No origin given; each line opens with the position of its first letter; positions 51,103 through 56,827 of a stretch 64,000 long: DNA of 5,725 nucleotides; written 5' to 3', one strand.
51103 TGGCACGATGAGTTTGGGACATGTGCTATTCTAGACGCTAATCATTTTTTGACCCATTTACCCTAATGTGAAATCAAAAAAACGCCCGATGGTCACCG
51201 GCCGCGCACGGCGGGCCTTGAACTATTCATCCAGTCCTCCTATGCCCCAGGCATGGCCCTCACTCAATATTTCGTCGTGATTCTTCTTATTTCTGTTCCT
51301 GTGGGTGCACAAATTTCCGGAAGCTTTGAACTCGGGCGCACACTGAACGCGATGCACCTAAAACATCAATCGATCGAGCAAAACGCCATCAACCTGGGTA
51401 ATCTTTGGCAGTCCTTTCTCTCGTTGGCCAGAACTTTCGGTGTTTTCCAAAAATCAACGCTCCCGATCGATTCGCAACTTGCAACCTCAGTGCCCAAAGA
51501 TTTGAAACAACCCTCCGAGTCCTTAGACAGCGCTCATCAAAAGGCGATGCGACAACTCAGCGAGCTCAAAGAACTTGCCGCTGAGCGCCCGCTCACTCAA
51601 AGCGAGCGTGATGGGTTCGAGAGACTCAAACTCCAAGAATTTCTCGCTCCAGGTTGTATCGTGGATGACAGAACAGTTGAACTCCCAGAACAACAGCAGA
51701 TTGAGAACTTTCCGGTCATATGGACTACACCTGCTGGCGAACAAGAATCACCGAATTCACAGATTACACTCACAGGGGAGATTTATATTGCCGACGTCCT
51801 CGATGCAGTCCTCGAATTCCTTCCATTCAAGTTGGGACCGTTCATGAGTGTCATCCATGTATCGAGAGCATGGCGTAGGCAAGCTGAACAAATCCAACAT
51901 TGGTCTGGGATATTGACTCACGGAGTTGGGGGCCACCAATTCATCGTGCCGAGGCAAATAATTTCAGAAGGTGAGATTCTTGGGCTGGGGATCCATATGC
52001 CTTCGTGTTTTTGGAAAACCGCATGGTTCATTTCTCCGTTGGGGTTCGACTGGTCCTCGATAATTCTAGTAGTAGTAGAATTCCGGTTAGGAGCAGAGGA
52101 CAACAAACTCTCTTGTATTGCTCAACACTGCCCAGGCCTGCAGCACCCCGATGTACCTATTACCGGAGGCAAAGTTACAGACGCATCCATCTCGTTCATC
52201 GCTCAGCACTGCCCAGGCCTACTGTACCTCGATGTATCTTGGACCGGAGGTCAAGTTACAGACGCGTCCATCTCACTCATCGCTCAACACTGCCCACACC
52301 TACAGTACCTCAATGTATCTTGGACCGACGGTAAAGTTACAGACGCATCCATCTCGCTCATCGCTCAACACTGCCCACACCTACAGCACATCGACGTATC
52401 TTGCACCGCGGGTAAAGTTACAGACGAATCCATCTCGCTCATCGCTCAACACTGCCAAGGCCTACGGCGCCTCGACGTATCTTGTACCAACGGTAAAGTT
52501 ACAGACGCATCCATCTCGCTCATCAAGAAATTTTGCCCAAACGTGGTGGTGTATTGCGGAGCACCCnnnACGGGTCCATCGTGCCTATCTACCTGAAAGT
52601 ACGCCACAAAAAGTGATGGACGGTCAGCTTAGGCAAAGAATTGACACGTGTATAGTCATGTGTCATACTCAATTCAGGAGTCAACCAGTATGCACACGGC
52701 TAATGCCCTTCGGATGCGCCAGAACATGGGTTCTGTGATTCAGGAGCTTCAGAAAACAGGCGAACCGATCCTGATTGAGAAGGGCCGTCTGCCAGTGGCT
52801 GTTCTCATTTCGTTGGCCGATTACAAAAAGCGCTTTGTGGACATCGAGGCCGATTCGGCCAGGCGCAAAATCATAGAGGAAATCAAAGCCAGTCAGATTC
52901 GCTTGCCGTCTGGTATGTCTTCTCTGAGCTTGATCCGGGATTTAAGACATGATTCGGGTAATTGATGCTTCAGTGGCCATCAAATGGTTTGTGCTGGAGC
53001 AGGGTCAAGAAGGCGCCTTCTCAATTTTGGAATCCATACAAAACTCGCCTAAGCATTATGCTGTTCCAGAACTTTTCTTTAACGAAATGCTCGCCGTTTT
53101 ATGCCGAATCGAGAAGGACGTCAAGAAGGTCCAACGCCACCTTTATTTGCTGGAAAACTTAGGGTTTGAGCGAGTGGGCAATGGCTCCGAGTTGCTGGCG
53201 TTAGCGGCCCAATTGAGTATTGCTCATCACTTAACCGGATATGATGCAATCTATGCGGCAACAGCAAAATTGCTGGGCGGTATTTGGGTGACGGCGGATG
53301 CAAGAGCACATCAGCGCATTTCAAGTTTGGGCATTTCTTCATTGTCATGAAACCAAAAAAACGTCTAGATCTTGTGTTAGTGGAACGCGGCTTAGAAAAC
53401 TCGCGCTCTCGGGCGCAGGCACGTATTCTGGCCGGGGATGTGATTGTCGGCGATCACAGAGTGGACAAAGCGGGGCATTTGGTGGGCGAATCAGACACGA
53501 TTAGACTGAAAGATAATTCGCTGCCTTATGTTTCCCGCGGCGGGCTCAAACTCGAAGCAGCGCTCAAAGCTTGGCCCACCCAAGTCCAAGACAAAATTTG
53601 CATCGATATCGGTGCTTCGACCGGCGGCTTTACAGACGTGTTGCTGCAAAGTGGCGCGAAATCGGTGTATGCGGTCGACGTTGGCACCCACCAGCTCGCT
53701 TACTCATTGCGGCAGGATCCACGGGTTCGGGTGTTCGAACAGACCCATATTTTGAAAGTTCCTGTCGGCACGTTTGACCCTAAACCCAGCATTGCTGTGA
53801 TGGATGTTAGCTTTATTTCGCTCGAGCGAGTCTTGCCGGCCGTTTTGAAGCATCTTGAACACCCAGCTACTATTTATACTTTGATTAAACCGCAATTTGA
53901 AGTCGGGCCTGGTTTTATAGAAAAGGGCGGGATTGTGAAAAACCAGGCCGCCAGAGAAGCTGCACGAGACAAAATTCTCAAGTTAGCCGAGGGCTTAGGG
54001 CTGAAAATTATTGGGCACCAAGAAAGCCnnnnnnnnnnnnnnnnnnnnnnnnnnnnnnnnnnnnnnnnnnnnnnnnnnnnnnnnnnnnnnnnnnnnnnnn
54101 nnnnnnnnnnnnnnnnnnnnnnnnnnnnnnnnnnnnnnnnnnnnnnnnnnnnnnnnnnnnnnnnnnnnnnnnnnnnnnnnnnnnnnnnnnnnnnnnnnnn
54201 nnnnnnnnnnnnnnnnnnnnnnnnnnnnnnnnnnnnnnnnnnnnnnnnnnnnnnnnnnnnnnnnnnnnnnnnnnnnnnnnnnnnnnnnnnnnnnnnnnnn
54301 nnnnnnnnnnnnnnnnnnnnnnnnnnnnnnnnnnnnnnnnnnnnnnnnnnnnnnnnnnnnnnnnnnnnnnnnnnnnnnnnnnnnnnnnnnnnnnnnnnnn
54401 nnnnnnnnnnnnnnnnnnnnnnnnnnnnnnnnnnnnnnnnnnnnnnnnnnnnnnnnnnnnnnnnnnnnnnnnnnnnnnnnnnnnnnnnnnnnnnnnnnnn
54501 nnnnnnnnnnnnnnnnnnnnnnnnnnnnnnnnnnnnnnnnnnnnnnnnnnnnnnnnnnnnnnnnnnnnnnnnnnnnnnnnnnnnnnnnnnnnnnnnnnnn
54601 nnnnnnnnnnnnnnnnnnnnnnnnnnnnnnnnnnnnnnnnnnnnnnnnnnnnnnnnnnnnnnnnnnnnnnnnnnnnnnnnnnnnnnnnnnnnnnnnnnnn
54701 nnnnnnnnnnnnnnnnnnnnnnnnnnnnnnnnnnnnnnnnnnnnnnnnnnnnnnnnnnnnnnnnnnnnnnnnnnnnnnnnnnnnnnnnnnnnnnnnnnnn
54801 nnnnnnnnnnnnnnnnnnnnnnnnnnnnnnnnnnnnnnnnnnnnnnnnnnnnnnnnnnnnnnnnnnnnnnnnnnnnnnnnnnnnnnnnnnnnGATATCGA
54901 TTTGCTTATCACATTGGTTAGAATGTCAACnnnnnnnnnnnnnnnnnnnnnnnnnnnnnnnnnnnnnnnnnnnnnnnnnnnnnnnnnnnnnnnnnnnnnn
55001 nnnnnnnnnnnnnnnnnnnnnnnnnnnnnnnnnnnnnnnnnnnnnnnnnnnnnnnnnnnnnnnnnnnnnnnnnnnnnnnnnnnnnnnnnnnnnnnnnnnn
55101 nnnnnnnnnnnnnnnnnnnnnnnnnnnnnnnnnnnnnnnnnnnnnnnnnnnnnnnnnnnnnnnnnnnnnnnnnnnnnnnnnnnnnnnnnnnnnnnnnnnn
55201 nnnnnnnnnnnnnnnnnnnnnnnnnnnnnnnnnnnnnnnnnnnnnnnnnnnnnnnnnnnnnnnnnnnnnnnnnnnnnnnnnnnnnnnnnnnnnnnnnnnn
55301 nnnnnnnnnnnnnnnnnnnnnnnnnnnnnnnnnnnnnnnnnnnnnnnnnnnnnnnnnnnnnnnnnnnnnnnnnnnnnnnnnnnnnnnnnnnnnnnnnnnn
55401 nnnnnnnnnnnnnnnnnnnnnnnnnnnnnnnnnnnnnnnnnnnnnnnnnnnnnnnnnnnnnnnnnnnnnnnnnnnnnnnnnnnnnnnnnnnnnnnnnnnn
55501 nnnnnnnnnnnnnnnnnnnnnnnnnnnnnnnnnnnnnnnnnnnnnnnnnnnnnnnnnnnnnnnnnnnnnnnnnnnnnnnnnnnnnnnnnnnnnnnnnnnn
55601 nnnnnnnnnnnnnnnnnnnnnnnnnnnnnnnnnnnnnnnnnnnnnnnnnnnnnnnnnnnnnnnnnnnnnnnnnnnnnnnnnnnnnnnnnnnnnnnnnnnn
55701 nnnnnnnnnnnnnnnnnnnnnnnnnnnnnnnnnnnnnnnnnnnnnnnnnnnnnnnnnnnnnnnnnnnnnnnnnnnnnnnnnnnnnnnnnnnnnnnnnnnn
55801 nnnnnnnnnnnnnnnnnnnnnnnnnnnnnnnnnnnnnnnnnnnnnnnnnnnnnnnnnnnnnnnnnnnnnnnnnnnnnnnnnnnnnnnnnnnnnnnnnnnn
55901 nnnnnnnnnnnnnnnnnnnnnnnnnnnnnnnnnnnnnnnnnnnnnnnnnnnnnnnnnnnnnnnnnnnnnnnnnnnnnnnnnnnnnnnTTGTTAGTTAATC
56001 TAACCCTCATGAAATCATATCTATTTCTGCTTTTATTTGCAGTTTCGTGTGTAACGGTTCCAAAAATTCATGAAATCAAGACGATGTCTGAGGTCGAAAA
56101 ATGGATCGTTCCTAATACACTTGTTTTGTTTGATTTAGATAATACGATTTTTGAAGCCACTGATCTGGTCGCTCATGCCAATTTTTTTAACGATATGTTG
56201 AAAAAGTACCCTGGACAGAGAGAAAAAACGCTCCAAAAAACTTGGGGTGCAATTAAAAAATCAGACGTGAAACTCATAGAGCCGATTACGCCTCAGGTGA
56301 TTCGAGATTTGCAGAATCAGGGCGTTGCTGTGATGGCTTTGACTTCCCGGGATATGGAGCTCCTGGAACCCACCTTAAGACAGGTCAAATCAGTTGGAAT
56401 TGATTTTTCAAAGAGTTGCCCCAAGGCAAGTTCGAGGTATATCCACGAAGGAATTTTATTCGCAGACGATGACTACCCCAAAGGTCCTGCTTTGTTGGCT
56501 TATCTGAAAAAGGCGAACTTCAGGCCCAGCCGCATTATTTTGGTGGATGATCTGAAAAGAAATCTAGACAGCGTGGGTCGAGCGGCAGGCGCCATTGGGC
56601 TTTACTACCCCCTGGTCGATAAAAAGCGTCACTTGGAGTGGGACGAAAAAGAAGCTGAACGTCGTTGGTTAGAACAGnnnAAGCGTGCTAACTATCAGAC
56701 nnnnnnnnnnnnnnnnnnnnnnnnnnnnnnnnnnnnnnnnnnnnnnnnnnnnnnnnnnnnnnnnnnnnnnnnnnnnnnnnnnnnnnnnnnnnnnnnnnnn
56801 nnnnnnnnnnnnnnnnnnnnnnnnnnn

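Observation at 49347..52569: Tandemly duplicated eukaryote-like F-box + LRR_cc (FBXL-type) proteins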

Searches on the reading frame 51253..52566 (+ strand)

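Call 3: search_protein_families(library=pfam, proteins=[window:51253-52566:+], max_evalue=1)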
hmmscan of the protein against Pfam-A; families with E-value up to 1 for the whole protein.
window:51253-52566:+ (438 aa): 7 families
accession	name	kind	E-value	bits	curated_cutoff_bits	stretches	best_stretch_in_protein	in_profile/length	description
PF13516.12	LRR_6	-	7e-06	26.1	23.4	0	346-359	1-14/24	Leucine Rich repeat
PF12799.13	LRR_4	-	0.00022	21.8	27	0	339-355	15-30/44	Leucine Rich repeats (2 copies)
PF24233.1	DUF7446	-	0.0024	18.1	24.1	0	389-421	32-65/70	Family of unknown function (DUF7446)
PF20053.4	WC-rich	-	0.039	14.6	24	0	340-371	18-48/106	Wolframin cysteine-rich domain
PF23544.1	AtuA_ferredoxin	-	0.043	14.5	27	0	331-372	11-52/113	AtuA ferredoxin-like domain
PF24048.1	LRR_NXF1-5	-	0.26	11.3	30.5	0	308-359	41-91/142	NXF1/2/3/5 leucine-rich repeat domain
PF00926.24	DHBP_synthase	-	0.27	11.2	26.4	0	381-406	26-51/191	3,4-dihydroxy-2-butanone 4-phosphate synthase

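Call 61: search_protein_families(library=padloc, proteins=[window:51253-52566:+], max_evalue=0.01)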
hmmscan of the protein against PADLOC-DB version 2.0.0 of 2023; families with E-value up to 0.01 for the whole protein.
window:51253-52566:+ (438 aa): 0 families

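Call 62: search_protein_families(library=ncbifam, proteins=[window:51253-52566:+], max_evalue=0.001)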
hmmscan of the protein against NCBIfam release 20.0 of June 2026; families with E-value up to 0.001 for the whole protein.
window:51253-52566:+ (438 aa): 0 families

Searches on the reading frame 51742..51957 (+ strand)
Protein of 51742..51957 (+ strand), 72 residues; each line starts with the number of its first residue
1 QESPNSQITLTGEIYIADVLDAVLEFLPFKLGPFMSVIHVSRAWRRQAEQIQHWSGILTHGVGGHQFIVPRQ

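Call 22: search_protein_families(library=pfam, proteins=[window:51742-51957:+], max_evalue=10)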
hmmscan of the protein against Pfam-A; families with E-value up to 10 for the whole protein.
seq(72 aa): 1 family
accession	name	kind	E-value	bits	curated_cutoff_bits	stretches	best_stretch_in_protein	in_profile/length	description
PF12937.12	F-box-like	-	0.17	12.1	24.3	1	19-56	8-43/47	F-box-like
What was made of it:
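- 51784..51891 (+): F-box-like segment of copy 2, aa 178-213. PF12937 12.1 bits, E 0.17, below the gathering score (call 22).
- PF12937 is the only Pfam family reported for the copy-2 segment (call 22).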

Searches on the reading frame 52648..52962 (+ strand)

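Call 61: search_protein_families(library=padloc, proteins=[window:52648-52962:+], max_evalue=0.01)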
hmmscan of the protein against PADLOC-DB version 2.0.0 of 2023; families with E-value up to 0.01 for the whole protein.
window:52648-52962:+ (105 aa): 0 families

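Call 62: search_protein_families(library=ncbifam, proteins=[window:52648-52962:+], max_evalue=0.001)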
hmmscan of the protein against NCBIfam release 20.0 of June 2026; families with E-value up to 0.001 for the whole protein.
window:52648-52962:+ (105 aa): 1 family
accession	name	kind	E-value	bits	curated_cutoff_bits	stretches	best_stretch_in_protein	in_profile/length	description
TIGR01552.1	phd_fam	subfamily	0.00024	20.4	20.8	1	24-61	8-44/53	type II toxin-antitoxin system prevent-host-death family antitoxin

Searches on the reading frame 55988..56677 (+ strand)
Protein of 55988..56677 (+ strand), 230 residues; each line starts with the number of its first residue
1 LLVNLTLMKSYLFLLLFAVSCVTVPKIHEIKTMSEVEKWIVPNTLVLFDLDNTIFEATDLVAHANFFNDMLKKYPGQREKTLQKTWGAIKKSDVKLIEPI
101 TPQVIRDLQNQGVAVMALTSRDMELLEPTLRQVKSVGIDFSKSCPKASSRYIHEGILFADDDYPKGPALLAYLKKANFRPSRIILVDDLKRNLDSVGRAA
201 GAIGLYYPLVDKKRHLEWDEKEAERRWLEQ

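Call 51: search_protein_families(library=pfam, proteins=[window:55988-56677:+], max_evalue=0.0001)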
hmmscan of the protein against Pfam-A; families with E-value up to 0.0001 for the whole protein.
window:55988-56677:+ (230 aa): 2 families
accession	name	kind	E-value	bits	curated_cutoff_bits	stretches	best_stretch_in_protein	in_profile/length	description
PF11019.14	DUF2608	-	1.5e-31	110.2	22.6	1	29-201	1-199/244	Protein of unknown function (DUF2608)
PF00702.32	Hydrolase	-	6.6e-05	23.8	26.4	0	45-201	3-136/191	haloacid dehalogenase-like hydrolase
